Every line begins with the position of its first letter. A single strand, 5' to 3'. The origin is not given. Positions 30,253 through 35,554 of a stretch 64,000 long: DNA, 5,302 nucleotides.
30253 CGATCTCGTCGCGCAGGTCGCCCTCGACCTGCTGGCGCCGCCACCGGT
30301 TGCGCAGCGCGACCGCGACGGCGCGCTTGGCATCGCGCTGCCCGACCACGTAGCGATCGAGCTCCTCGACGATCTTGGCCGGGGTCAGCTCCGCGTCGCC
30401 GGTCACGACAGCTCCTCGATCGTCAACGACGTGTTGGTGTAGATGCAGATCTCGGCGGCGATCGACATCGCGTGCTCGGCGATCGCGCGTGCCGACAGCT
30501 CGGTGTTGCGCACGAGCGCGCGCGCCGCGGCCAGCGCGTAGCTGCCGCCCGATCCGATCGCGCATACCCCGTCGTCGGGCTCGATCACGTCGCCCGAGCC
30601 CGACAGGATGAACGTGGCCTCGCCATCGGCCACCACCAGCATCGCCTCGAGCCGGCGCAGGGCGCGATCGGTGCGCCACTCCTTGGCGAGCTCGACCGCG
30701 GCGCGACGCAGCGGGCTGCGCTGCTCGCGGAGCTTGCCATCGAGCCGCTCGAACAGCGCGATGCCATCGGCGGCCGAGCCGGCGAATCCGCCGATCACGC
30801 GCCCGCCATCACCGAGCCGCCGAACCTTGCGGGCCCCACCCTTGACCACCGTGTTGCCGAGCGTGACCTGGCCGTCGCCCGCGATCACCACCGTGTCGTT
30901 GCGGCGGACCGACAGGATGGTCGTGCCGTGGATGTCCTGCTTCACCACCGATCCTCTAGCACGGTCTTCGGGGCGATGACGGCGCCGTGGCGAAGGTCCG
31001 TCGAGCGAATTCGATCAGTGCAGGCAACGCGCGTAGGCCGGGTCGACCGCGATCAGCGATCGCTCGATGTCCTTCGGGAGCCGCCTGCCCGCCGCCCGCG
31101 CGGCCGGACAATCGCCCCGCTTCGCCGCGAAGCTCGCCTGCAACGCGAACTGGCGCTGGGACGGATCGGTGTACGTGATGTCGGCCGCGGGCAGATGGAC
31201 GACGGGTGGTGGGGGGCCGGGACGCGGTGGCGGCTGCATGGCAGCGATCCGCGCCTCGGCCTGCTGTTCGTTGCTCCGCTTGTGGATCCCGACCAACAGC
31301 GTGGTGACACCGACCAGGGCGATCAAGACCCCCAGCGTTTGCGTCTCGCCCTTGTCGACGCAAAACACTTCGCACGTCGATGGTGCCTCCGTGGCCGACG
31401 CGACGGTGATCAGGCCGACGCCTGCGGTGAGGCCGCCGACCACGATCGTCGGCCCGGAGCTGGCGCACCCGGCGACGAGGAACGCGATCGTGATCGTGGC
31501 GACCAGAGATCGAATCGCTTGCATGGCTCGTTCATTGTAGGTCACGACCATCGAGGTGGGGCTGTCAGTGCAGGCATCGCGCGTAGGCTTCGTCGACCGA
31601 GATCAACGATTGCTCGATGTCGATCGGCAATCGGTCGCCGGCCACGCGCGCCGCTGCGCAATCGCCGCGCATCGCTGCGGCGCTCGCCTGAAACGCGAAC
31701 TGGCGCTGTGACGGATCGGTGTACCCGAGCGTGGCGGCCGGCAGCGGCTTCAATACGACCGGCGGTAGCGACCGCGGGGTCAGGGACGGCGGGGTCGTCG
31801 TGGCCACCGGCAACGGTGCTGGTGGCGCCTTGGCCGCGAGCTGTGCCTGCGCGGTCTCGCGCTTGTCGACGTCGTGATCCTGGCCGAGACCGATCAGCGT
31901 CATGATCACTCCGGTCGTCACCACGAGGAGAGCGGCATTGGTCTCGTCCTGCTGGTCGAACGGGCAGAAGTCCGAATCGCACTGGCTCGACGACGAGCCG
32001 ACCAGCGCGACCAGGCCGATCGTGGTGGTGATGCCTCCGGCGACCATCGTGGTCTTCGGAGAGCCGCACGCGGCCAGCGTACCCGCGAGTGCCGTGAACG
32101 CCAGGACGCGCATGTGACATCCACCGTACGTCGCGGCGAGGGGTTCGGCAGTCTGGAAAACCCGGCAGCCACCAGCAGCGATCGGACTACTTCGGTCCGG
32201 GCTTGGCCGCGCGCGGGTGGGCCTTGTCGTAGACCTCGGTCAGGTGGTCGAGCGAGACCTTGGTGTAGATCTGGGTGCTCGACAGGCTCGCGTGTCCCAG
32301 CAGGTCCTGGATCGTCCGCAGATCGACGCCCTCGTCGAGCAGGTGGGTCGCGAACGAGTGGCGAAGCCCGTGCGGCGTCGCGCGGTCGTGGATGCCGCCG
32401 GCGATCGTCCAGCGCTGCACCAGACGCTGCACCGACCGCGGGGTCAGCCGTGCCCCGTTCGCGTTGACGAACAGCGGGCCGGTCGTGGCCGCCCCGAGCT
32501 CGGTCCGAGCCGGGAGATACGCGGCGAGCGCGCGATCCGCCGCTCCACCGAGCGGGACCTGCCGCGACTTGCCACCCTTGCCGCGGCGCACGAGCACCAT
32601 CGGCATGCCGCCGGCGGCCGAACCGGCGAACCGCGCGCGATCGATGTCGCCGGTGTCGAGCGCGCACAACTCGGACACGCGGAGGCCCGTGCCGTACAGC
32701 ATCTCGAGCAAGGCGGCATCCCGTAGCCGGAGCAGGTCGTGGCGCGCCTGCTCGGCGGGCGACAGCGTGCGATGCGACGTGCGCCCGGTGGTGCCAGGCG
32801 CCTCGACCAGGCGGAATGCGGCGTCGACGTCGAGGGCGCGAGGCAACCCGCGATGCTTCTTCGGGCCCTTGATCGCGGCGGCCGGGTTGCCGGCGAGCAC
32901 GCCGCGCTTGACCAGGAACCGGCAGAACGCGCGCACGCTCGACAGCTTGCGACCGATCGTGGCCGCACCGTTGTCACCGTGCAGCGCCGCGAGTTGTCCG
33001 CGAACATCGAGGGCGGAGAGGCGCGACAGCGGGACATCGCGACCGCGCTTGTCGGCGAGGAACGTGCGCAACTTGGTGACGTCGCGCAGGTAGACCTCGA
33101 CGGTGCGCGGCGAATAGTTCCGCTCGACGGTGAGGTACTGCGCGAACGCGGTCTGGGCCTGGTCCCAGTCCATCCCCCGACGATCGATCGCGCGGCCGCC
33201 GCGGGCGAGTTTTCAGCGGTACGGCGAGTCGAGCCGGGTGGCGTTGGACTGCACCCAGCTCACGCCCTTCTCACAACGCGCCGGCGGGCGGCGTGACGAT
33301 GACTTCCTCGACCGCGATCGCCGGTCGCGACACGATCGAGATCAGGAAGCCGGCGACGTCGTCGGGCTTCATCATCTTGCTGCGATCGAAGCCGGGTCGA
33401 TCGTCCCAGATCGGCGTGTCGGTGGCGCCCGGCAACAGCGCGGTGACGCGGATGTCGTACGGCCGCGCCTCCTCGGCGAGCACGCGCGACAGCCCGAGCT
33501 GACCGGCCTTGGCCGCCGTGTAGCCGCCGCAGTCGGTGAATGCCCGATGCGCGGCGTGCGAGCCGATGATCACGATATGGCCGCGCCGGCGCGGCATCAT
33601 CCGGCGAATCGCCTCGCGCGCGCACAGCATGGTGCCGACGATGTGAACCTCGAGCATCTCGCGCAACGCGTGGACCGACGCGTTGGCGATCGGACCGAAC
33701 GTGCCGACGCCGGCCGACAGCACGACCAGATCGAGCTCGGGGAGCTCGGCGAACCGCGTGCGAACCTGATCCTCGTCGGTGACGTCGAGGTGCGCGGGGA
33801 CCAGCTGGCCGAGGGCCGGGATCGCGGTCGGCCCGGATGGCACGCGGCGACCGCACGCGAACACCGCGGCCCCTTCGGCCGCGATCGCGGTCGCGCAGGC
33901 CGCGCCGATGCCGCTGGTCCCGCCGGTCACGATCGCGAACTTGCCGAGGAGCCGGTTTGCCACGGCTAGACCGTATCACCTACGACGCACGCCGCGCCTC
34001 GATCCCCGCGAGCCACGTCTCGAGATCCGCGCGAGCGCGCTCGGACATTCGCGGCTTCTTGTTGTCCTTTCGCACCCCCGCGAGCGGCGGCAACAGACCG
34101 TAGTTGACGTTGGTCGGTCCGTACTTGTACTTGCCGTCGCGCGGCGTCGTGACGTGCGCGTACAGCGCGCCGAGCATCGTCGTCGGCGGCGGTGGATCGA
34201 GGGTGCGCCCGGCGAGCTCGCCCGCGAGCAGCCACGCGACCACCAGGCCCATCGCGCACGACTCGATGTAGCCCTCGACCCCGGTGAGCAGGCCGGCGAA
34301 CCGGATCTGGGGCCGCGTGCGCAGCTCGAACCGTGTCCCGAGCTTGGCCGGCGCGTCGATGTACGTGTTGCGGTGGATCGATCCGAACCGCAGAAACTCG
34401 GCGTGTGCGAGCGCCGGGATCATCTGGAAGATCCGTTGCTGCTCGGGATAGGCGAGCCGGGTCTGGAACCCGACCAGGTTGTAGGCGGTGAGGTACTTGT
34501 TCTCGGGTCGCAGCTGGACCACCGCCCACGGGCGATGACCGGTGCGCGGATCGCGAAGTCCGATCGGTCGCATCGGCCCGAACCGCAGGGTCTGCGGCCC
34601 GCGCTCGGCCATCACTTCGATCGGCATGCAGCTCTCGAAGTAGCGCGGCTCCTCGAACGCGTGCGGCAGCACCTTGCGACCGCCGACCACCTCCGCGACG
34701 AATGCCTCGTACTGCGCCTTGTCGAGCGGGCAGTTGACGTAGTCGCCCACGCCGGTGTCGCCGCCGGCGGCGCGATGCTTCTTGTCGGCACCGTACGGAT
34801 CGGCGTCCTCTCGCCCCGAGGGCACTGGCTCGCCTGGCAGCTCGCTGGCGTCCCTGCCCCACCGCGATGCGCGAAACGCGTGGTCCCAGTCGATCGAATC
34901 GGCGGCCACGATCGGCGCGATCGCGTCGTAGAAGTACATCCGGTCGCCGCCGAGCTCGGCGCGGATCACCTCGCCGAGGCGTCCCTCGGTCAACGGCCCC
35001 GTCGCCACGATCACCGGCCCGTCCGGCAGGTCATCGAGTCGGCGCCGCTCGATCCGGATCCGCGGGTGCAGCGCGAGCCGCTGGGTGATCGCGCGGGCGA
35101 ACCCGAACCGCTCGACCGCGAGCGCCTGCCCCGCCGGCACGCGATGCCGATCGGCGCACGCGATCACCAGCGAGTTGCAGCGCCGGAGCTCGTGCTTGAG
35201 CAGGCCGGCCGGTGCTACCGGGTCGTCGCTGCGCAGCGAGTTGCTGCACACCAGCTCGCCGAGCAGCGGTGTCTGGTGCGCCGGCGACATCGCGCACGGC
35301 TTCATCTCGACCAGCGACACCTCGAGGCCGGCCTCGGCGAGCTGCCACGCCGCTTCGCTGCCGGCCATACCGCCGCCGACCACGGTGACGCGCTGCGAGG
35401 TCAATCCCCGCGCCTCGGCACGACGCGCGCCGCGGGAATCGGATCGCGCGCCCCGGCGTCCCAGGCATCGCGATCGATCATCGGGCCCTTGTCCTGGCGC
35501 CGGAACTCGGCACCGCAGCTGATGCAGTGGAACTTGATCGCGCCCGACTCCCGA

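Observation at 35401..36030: Tandem paralogous membrane-anchored zinc-ribbon mini-proteins wedged between topA and trmFO, translationally coupled to trmFO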

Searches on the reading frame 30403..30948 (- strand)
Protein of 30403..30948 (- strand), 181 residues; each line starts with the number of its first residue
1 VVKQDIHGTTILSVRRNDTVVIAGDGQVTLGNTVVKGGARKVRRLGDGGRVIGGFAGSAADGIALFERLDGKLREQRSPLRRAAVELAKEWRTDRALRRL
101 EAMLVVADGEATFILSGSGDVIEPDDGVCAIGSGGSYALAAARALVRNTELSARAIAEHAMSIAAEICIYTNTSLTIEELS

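Call 81: search_protein_families(library=pfam, proteins=[window:30403-30948:-], max_evalue=0.00001)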
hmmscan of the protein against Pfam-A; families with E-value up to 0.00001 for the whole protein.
window:30403-30948:- (181 aa): 1 family
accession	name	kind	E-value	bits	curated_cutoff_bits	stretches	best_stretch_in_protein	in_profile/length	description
PF00227.31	Proteasome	-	1.2e-24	87.4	22.4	1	7-178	3-187/189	Proteasome subunit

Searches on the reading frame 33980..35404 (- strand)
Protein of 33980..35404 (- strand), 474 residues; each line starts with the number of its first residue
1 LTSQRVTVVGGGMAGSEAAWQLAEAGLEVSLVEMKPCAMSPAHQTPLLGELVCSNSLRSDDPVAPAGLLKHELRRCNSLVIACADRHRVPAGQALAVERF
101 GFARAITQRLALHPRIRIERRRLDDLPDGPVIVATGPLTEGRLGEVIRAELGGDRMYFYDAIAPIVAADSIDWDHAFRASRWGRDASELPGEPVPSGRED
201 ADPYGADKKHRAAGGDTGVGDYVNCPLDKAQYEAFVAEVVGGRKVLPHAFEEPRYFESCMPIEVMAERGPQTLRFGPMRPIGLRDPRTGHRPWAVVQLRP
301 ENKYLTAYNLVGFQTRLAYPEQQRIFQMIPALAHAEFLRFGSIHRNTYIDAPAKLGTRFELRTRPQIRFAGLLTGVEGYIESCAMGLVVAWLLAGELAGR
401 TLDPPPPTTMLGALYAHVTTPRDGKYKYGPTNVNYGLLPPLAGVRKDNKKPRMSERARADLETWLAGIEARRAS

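Call 5: search_protein_families(library=pfam, proteins=[window:33980-35404:-], max_evalue=1)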
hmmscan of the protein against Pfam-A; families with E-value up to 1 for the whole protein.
window:33980-35404:- (474 aa): 15 families
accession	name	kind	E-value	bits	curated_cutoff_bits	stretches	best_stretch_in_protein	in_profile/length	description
PF01134.28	GIDA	-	3.6e-72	244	22.1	2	219-399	219-389/391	Glucose inhibited division protein A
PF01266.30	DAO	-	1.1e-06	28.9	27.9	1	5-38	1-35/353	FAD dependent oxidoreductase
PF13450.12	NAD_binding_8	-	5.9e-06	26.9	21.9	1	8-36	1-29/68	NAD(P)-binding Rossmann-like domain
PF07992.20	Pyr_redox_2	-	7.7e-06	26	26.1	1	3-42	142-180/291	Pyridine nucleotide-disulphide oxidoreductase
PF00070.33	Pyr_redox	-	6.6e-05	23.8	22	1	5-39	1-35/82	Pyridine nucleotide-disulphide oxidoreductase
PF12831.13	FAD_oxidored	-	0.00023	21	27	1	6-36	2-32/416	FAD dependent oxidoreductase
PF00890.30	FAD_binding_2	-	0.0012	18.6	20.4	1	6-35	2-31/414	FAD binding domain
PF02737.24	3HCDH_N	-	0.0015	18.9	22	1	6-43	2-39/180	3-hydroxyacyl-CoA dehydrogenase, NAD binding domain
PF01262.27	AlaDh_PNT_C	-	0.0085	16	23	1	4-39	29-64/214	Alanine dehydrogenase/PNT, C-terminal domain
PF13738.12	Pyr_redox_3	-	0.034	13.8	30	1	2-35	163-196/305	Pyridine nucleotide-disulphide oxidoreductase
PF13241.12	NAD_binding_7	-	0.035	15.1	22.1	1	2-87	6-72/104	Putative NAD(P)-binding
PF01494.25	FAD_binding_3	-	0.035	13.8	22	1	5-34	3-32/349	FAD binding domain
PF03486.20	HI0933_like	-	0.048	13.5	50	1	5-35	2-32/244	HI0933-like protein Rossmann domain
PF05834.18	Lycopene_cycl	-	0.075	12.5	23.4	1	6-43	2-41/380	Lycopene cyclase protein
PF04820.20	Trp_halogenase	-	0.22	10.8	21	1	5-34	1-34/458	Tryptophan halogenase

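Call 6: search_protein_families(library=ncbifam, proteins=[window:33980-35404:-], max_evalue=1)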
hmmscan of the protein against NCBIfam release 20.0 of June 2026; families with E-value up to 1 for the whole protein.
window:33980-35404:- (474 aa): 99 families (the best 25 are shown)
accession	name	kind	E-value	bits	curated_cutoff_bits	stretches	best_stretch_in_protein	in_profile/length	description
NF003739.0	PRK05335.1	equivalog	4.7e-171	569.4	262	1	2-467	2-437/441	methylenetetrahydrofolate--tRNA-(uracil(54)-C(5))-methyltransferase (FADH(2)-oxidizing) TrmFO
TIGR00137.1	gid_trmFO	equivalog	4.4e-141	470.6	428.65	2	207-465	172-430/433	FADH(2)-oxidizing methylenetetrahydrofolate--tRNA-(uracil(54)-C(5))-methyltransferase TrmFO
TIGR00136.1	mnmG_gidA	equivalog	3.2e-08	32.4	524.85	2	297-389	290-381/616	tRNA uridine-5-carboxymethylaminomethyl(34) synthesis enzyme MnmG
NF005313.0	PRK06847.1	subfamily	4e-06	26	372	1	3-36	4-37/375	hypothetical protein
NF041080.1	DGGGPL_reductase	equivalog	5.4e-05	22.2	580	1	6-36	4-34/447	digeranylgeranylglycerophospholipid reductase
NF040770.1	hetero_SS_HdrA2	exception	6.4e-05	21.2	1100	1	3-37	139-173/777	CoB-CoM heterodisulfide reductase HdrA2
TIGR02352.1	thiamin_ThiO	equivalog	9.2e-05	21.7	250.8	1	6-39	1-34/351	glycine oxidase ThiO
NF045599.1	bili_reduct_long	exception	0.00011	20.6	750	1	3-36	504-537/641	bilirubin reductase, long form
NF049967.1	QhpG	equivalog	0.00012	21.1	240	1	6-35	1-30/423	flavin-dependent monooxygenase QhpG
TIGR03467.1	HpnE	equivalog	0.00018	20.9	283.05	1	6-36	1-31/430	hydroxysqualene dehydroxylase HpnE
TIGR03197.1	MnmC_Cterm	equivalog_domain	0.0002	20.5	174.2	1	6-35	2-31/400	FAD-dependent 5-carboxymethylaminomethyl-2-thiouridine(34) oxidoreductase MnmC1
TIGR02028.1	ChlP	equivalog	0.00022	20.1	505.3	1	5-41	2-38/398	geranylgeranyl reductase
TIGR02032.1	GG-red-SF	subfamily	0.0004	20.2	158.8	1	6-35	3-32/297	geranylgeranyl reductase family protein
NF005691.0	PRK07494.1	equivalog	0.00045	18.9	459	1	3-36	8-41/404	UbiH/UbiF family hydroxylase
NF053548.1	violacein_VioC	equivalog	0.00046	19.4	760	1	4-82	2-83/429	NADP-dependent violacein biosynthesis oxygenase VioC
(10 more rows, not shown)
